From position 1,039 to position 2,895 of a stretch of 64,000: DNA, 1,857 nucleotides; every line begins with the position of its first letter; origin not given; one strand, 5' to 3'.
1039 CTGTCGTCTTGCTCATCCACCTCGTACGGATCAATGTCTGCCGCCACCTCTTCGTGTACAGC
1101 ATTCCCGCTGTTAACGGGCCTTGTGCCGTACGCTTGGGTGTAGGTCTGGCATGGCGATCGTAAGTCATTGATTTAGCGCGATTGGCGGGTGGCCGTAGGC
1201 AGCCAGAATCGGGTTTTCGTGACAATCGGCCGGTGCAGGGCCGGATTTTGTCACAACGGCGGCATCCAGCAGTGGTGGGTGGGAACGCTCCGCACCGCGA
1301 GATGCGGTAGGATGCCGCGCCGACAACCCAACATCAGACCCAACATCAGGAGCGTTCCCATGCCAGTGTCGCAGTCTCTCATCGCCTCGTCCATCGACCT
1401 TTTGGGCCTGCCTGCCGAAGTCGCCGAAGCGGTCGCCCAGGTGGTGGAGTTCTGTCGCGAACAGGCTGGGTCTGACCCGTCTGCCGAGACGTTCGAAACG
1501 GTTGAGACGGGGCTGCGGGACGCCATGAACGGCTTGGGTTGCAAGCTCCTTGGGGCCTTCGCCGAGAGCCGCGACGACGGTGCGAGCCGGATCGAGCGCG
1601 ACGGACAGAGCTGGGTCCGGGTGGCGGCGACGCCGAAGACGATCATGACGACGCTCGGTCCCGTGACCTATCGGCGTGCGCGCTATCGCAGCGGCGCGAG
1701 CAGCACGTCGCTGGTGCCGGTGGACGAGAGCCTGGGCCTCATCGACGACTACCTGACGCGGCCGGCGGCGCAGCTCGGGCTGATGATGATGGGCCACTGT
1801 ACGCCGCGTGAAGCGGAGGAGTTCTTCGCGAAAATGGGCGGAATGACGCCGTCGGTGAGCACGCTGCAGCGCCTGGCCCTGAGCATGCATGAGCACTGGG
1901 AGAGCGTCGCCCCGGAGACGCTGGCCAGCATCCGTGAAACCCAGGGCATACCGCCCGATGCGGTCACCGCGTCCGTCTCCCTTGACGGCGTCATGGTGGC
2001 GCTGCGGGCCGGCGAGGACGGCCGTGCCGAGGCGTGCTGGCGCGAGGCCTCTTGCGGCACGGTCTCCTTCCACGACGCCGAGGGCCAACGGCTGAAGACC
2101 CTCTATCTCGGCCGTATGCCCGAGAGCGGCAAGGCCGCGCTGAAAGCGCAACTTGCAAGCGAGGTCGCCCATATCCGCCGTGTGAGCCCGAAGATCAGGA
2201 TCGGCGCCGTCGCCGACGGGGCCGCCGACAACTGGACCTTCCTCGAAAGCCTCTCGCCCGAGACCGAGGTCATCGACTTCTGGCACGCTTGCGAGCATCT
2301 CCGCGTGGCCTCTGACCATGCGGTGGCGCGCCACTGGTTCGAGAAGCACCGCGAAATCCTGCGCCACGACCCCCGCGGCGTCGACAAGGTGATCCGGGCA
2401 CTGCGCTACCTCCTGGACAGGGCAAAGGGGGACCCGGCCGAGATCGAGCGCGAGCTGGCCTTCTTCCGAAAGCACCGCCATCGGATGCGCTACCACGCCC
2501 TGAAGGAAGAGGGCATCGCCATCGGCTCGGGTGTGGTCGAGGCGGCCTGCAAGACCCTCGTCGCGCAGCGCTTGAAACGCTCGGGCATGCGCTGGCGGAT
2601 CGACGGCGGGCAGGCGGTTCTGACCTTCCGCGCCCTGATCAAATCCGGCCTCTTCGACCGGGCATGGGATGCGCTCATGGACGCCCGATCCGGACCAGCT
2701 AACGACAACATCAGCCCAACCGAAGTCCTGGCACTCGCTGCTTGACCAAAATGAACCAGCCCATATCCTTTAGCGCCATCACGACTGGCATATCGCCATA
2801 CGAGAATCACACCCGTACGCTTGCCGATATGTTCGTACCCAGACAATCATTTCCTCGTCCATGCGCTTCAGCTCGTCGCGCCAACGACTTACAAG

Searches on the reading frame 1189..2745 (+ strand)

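Call 19: search_protein_families(library=pfam, max_evalue=0.001, proteins=[window:1189-2745:+])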
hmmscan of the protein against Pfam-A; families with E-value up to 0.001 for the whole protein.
window:1189-2745:+ (518 aa): 1 family
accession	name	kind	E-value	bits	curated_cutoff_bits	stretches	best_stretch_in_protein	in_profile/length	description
PF06782.17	UPF0236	-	6.9e-08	32.1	24.3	1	102-183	8-88/400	Uncharacterised protein family (UPF0236)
